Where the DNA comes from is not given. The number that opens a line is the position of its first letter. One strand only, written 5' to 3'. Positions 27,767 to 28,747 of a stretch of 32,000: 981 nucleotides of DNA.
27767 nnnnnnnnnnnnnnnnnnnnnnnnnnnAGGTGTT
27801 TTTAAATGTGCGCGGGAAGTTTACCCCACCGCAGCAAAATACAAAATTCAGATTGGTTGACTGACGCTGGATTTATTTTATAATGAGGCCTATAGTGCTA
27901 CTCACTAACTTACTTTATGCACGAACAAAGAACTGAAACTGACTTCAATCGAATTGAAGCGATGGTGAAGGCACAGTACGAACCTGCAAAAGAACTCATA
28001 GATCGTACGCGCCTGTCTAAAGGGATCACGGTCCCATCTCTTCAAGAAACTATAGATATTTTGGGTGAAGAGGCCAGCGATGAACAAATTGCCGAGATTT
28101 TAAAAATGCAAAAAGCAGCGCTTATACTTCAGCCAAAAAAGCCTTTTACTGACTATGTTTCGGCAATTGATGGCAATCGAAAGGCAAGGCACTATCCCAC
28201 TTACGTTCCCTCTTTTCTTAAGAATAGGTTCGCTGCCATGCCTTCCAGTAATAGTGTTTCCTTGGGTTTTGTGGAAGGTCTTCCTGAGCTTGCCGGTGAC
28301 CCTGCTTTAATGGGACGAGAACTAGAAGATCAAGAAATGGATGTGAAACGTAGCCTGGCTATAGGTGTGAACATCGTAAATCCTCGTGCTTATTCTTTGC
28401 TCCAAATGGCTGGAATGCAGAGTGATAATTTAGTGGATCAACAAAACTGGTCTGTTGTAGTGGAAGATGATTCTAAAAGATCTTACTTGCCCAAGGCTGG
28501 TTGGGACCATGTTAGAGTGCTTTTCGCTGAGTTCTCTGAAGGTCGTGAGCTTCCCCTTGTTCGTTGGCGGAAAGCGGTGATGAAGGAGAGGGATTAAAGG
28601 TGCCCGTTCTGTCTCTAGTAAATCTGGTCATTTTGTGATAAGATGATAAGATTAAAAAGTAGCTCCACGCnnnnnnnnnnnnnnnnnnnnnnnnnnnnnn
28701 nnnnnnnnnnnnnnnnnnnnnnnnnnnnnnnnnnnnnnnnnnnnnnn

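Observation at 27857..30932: Orphan VirB4-family ATPase with disordered termini, paired only with an ORFan under a near-consensus promoter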

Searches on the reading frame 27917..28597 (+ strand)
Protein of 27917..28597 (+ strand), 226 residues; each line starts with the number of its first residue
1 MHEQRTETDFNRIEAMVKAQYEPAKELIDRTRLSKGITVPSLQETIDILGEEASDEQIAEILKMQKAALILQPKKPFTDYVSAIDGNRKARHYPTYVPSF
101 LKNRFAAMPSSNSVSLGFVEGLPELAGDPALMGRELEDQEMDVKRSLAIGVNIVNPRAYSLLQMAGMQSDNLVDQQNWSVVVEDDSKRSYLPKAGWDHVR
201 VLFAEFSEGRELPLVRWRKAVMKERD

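Call 4: search_protein_families(library=pfam, proteins=[window:27917-28597:+], max_evalue=1)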
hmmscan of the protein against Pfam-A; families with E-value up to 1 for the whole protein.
window:27917-28597:+ (226 aa): 0 families

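Call 5: search_protein_families(library=ncbifam, proteins=[window:27917-28597:+], max_evalue=1)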
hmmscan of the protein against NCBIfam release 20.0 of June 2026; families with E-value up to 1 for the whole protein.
window:27917-28597:+ (226 aa): 0 families

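Call 9: find_homologous_proteins(query=window:27917-28597:+, max_evalue=0.001)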
Query window:27917-28597:+ (226 aa): 1 proteins with E <= 0.001 among 262 candidates.
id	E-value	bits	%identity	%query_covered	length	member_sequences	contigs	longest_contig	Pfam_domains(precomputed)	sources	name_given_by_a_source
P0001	8.5e-144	494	100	100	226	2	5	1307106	-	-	-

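Call 20: search_protein_representatives(protein=window:27917-28597:+)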
Query: 226 residues. Proteins with E-value up to 0.001 (for the whole library): 25; up to 1e-10: 9; up to 1e-30: 5. The best 25 are listed.
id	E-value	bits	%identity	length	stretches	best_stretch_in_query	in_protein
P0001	2.7e-144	494.2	100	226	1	1-226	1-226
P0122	1.6e-43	165.0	42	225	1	5-222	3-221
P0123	6.5e-38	146.7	43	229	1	9-225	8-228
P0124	2.7e-35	138.1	37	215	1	13-222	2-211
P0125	2.1e-32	128.6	36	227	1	9-223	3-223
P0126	1.7e-26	109.4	36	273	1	9-220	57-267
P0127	3.0e-18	82.4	48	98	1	9-100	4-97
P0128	2.3e-12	63.2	30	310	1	36-222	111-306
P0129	1.4e-11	60.6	34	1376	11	170-201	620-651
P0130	3.3e-08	49.6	30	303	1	11-219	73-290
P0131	3.4e-08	49.6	32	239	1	52-219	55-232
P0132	4.7e-07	45.9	30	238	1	33-209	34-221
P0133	1.1e-06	44.7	34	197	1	31-222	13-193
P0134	1.1e-06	44.6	28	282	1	8-182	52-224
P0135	5.8e-06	42.3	32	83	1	64-132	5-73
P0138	5.0e-05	39.2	27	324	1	49-202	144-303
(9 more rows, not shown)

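Call 26: find_encoding_contigs(protein=P0122, flank=6000, max_places=2)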
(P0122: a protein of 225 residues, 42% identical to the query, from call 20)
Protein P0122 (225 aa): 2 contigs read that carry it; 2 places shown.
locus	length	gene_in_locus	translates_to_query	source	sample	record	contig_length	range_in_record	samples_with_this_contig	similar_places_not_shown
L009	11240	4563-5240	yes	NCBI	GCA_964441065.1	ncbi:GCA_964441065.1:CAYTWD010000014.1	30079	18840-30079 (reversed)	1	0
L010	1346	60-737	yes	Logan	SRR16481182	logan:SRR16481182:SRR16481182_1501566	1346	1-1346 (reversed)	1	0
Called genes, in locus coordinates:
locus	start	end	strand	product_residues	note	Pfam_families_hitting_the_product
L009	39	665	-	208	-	PF12686:DUF3800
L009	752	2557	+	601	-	PF01807:Zn_ribbon_DnaG, PF08275:DNAG_N, PF01751:Toprim, PF13155:Toprim_2, PF13362:Toprim_3 (faint), PF13662:Toprim_4, PF10410:DnaB_bind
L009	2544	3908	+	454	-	PF03979:Sigma70_r1_1, PF00140:Sigma70_r1_2, PF04542:Sigma70_r2, PF04539:Sigma70_r3, PF04545:Sigma70_r4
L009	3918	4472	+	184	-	PF03449:GreA_GreB_N, PF01272:GreA_GreB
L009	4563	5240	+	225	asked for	-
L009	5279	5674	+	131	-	PF01475:FUR, PF01022:HTH_5 (weak), PF08279:HTH_11 (weak), PF12840:HTH_20 (weak), PF09339:HTH_IclR (weak)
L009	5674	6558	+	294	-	PF01297:ZnuA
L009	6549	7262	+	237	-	PF00005:ABC_tran, PF13304:AAA_21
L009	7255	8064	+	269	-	PF00950:ABC-3, PF01032:FecCD (weak)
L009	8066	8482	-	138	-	-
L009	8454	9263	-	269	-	PF01790:LGT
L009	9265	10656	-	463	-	PF28597:T2SSF_N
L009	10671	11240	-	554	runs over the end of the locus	PF06418:CTP_synth_N, PF00117:GATase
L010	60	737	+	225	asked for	-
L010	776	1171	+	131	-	PF01475:FUR, PF01022:HTH_5 (weak), PF08279:HTH_11 (weak), PF12840:HTH_20 (weak), PF09339:HTH_IclR (weak)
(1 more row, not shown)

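Call 28: find_encoding_contigs(protein=P0123, flank=6000, max_places=2)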
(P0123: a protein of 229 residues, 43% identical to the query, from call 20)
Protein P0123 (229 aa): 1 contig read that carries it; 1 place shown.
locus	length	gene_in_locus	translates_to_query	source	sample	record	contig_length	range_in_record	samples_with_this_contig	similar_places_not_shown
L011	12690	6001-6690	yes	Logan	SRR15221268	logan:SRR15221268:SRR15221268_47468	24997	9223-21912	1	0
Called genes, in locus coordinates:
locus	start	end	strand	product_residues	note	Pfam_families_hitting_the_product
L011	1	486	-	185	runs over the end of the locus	PF01330:RuvA_N, PF00633:HHH (faint), PF14520:HHH_5, PF07499:RuvA_C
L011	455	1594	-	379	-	PF01702:TGT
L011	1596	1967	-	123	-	PF01197:Ribosomal_L31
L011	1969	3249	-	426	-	PF22352:K319L-like_PKD (faint), PF02412:TSP_3 (faint), PF18911:PKD_4, PF00801:PKD (weak)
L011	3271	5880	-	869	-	PF00521:DNA_topoisoIV, PF03989:DNA_gyraseA_C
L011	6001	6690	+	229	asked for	-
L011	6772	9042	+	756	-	PF11130:TraC_F_IV (weak), PF01935:DUF87 (weak), PF12846:AAA_10 (faint), PF19044:P-loop_TraG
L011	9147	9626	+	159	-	-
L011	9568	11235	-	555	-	PF00595:PDZ, PF13180:PDZ_2, PF17820:PDZ_6, PF03572:Peptidase_S41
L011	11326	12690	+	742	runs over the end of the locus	-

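Call 29: find_encoding_contigs(protein=P0125, flank=6000, max_places=2)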
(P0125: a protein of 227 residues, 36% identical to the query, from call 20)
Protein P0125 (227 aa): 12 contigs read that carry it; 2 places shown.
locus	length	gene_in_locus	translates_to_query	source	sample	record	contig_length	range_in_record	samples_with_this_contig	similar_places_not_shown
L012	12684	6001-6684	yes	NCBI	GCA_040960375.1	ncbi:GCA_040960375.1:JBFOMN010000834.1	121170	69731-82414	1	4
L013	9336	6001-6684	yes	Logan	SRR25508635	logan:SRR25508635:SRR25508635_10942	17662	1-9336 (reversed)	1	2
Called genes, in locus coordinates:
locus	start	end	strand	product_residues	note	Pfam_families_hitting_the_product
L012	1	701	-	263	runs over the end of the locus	PF01619:Pro_dh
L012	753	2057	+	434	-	PF26128:Gad2 (faint), PF01743:PolyA_pol, PF12627:PolyA_pol_RNAbd, PF01966:HD (weak), PF13735:tRNA_NucTran2_2 (weak)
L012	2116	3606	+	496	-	-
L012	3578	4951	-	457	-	PF01938:TRAM, PF01555:N6_N4_Mtase (weak), PF05958:tRNA_U5-meth_tr, PF06325:PrmA (weak), PF05175:MTS, PF03602:Cons_hypoth95 (weak), PF13649:Methyltransf_25, PF13847:Methyltransf_31, +1 more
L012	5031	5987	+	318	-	-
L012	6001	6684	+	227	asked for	-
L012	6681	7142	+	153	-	PF02590:SPOUT_MTase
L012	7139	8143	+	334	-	PF09587:PGA_cap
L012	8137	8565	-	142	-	-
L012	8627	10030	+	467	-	PF00753:Lactamase_B, PF23023:Anti-Pycsar_Apyc1 (weak), PF12706:Lactamase_B_2, PF16661:Lactamase_B_6, PF10996:Beta-Casp, PF07521:RMMBL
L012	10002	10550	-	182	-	PF00293:NUDIX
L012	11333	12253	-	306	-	PF03741:TerC (weak), PF04332:DUF475, PF03741:TerC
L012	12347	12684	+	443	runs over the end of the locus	-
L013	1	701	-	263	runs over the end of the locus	PF01619:Pro_dh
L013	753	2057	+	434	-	PF26128:Gad2 (faint), PF01743:PolyA_pol, PF12627:PolyA_pol_RNAbd, PF01966:HD (weak), PF13735:tRNA_NucTran2_2 (weak)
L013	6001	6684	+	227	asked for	-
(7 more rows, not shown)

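Call 30: find_encoding_contigs(protein=P0124, flank=6000, max_places=2)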
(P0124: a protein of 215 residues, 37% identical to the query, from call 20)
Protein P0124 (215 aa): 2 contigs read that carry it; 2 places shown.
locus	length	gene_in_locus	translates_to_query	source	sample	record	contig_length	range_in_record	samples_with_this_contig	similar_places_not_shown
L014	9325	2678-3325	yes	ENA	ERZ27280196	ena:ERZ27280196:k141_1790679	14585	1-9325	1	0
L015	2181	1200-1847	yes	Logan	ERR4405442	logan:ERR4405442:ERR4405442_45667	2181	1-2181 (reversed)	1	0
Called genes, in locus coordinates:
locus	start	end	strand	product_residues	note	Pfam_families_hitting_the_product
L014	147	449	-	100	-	PF05016:ParE_toxin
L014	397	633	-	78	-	-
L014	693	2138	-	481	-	PF13541:ChlI, PF00158:Sigma54_activat (faint), PF01078:Mg_chelatase, PF07728:AAA_5 (weak), PF13335:Mg_chelatase_C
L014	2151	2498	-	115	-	PF02021:UPF0102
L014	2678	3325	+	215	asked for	-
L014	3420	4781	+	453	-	PF00772:DnaB, PF03796:DnaB_C, PF13481:AAA_25 (weak)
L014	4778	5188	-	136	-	-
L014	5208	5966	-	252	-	PF01978:TrmB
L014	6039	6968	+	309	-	-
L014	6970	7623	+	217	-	-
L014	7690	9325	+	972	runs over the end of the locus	PF00270:DEAD, PF04851:ResIII, PF18766:SWI2_SNF2, PF00271:Helicase_C, PF15630:CENP-S (faint)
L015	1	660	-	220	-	?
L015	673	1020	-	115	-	PF02021:UPF0102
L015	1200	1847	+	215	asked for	-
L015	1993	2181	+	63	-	?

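Call 42: predict_structure(alignment_id=A2)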
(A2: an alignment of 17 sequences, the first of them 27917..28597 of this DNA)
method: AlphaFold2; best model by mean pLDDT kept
length: 226 residues; sequences in the alignment: 17
mean_pLDDT: 93.7   pTM: 0.91
mean pLDDT of the five models: 93.7, 92.8, 92.5, 92.3, 92.1
residues with pLDDT >= 90: 200; 70-90: 19; 50-70: 5; < 50: 2
segments of 3 or more residues with pLDDT < 50: none
pLDDT, mean of each block of 10 residues (from residue 1): 73 97 98 96 96 93 98 98 95 96 93 97 94 93 95 98 96 97 79 96 94 94 91
secondary structure, 60 per line:
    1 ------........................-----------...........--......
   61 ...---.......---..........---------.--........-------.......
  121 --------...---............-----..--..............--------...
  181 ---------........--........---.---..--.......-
elements in order: H7-30 H42-52 H55-63 E67-73 H77-86 H99-106 E114-120 H136-146 H156-169 E178-180 E190-197 E200-207 E219-225

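Call 45: fold_search(model_id=the predicted structure, library=pdb)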
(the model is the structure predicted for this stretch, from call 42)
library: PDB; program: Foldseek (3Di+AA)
matches with E <= 10: 182; with E <= 0.001: 0
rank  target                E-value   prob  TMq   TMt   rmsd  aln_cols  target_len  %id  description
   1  8oks_A                1.2e-01  0.84  0.30  0.54   4.7       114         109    8  Crystal structure of Bdellovibrio bacteriovorus Bd2740 C-terminal domain (released 2023-10-25)
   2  8oks_B                1.7e-01  0.77  0.30  0.53   4.4       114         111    8  Crystal structure of Bdellovibrio bacteriovorus Bd2740 C-terminal domain (released 2023-10-25)
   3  3gpr_D                2.0e-01  0.28  0.25  0.41   9.0       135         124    8  Crystal structure of rhodocetin (released 2009-12-15)
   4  1ukm_B                5.2e-01  0.33  0.26  0.43   7.5       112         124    6  Crystal structure of EMS16, an Antagonist of collagen receptor integrin alpha2beta1 (GPIa/IIa) (released 2003-11-04)
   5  7qaj_H                5.5e-01  0.38  0.27  0.44   7.2       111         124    9  ZK002 with Anti-angiogenic and Anti-inflamamtory Properties (released 2023-06-14)
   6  5b1r                  7.0e-01  0.15  0.20  0.34   9.6       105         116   10  Crystal structure of mouse CD72a CTLD (released 2016-10-19)
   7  1sb2_B                8.9e-01  0.18  0.28  0.46   8.6       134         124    6  High resolution Structure determination of rhodocetin (released 2005-02-01)
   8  3sr2_C                9.5e-01  0.02  0.09  0.09  13.6       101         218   13  Crystal Structure of Human XLF-XRCC4 Complex (released 2011-07-20)
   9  3rwr_T                1.1e+00  0.02  0.10  0.10  15.2       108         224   13  Crystal structure of the human XRCC4-XLF complex (released 2011-12-07)
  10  9n82_c                1.5e+00  0.04  0.13  0.12  14.6       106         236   10  The ligation (AMP-Lys) complex in the NHEJ pathway (released 2025-04-23)
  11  9bv1_I                1.7e+00  0.01  0.11  0.10  19.0       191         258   12  M2A Midnolin-Proteasome (translocating) (released 2025-06-11)
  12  6tu3_C                1.8e+00  0.01  0.11  0.10  18.9       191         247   11  Rat 20S proteasome (released 2020-05-13)
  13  4rzk_B                2.0e+00  0.03  0.11  0.23   9.4        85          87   14  Crystal structure of Sulfolobus solfataricus Hsp20.1 ACD (released 2015-12-23)
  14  3gpr_B                2.1e+00  0.07  0.24  0.38   9.4       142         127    8  Crystal structure of rhodocetin (released 2009-12-15)
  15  7zr0_B                2.2e+00  0.02  0.15  0.07  14.4       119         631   12  CryoEM structure of HSP90-CDC37-BRAF(V600E) complex. (released 2022-12-14)
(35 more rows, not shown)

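Call 46: fold_search(model_id=the predicted structure, library=viral)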
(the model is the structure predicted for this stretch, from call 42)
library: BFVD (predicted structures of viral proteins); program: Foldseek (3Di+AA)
matches with E <= 10: 280; with E <= 0.001: 0
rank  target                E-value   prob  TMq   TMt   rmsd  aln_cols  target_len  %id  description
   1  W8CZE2                5.4e-02  0.41  0.21  0.12  11.7       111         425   11  Putative virion structural protein [Erwinia phage PhiEaH1]
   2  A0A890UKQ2            1.3e-01  0.66  0.26  0.37   5.1       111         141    5  (no name in the UniProt tables at hand)
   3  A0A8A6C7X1            3.8e-01  0.13  0.18  0.19  13.7       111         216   17  (no name in the UniProt tables at hand)
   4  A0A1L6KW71            6.5e-01  0.14  0.13  0.10   7.8        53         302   15  NSP1 (Fragment) [Rotavirus D]
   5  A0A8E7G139            1.0e+00  0.05  0.22  0.12  14.5       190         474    7  (no name in the UniProt tables at hand)
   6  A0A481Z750            1.1e+00  0.03  0.16  0.17  13.9       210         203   10  Uncharacterized protein [Pithovirus LCPAC302]
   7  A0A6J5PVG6            1.2e+00  0.21  0.26  0.45   6.1        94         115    8  DUF1566 domain-containing protein [uncultured Caudovirales phage]
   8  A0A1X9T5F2            1.2e+00  0.21  0.28  0.10   5.3       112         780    5  C-type lectin protein [Ranid herpesvirus 3]
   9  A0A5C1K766            1.2e+00  0.11  0.32  0.33  15.5       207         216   10  Virion structural protein [Pseudomonas phage vB_PaeM_PS119XW]
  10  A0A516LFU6            1.3e+00  0.02  0.16  0.06  15.7       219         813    6  (no name in the UniProt tables at hand)
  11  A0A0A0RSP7            1.3e+00  0.01  0.10  0.13  22.1       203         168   11  DNA-binding protein [Bacillus phage Moonbeam]
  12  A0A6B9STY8            1.6e+00  0.08  0.16  0.27  10.3        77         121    9  Uncharacterized protein [Butyrivibrio phage Idris]
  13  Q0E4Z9                1.6e+00  0.05  0.12  0.13   8.9        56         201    9  22.6 kDa [Spodoptera frugiperda ascovirus 1a]
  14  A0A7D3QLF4            1.8e+00  0.06  0.15  0.15  10.5        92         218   12  (no name in the UniProt tables at hand)
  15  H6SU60                1.8e+00  0.03  0.10  0.04  11.4        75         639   16  PhoH family [Campylobacter virus IBB35]
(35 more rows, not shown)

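Call 57: find_homologous_proteins(query=A2, max_evalue=0.001)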
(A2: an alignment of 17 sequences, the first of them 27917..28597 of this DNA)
Query A2 (17 sequences) (226 aa, profile of the alignment): 18 proteins with E <= 0.001 among 8000 candidates.
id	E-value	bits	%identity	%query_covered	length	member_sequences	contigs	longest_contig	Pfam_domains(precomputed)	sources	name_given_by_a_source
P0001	5.1e-76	273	100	100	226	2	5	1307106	-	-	-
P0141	9.6e-60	220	23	78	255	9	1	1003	-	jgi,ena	-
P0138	1.6e-57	213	26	68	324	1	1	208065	-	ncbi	-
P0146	1.0e-47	181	22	62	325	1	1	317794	-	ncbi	-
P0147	2.1e-47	180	23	72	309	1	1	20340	-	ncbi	-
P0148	2.4e-47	180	22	73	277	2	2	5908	-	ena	-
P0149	1.7e-39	154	22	56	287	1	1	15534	-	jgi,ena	-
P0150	1.2e-38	151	27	47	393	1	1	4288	-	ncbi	-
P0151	1.5e-38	151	22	46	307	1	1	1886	-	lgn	-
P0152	1.3e-37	148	24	82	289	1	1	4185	-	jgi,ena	-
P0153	3.2e-37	146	21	76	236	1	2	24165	-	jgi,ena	-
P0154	8.3e-36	142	23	76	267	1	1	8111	-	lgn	-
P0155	8.4e-36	142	22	24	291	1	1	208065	-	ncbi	-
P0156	6.2e-35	139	26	73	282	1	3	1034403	-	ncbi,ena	-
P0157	1.4e-32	131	22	53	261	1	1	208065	-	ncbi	-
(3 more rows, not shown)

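Call 59: search_protein_families(library=padloc, alignment_id=A2, max_evalue=0.1)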
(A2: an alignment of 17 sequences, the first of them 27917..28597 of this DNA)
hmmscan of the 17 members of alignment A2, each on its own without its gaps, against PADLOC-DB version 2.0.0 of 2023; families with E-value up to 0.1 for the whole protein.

A. member 1, window:27917-28597:+ (226 aa): 0 families

B. families by the number of members that match (of 17 scanned): 1 family
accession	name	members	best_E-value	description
PDLC01227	Cas12a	1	0.036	"CRISPR-associated protein Cpf1, subtype PREFRAN"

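Call 60: search_protein_families(library=phrogs, alignment_id=A2, max_evalue=0.1)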
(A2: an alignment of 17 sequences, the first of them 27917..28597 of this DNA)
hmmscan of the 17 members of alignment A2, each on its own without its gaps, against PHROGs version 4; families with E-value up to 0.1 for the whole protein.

A. member 1, window:27917-28597:+ (226 aa): 0 families

B. families by the number of members that match (of 17 scanned): 1 family
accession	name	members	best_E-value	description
phrog_27249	-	1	0.057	-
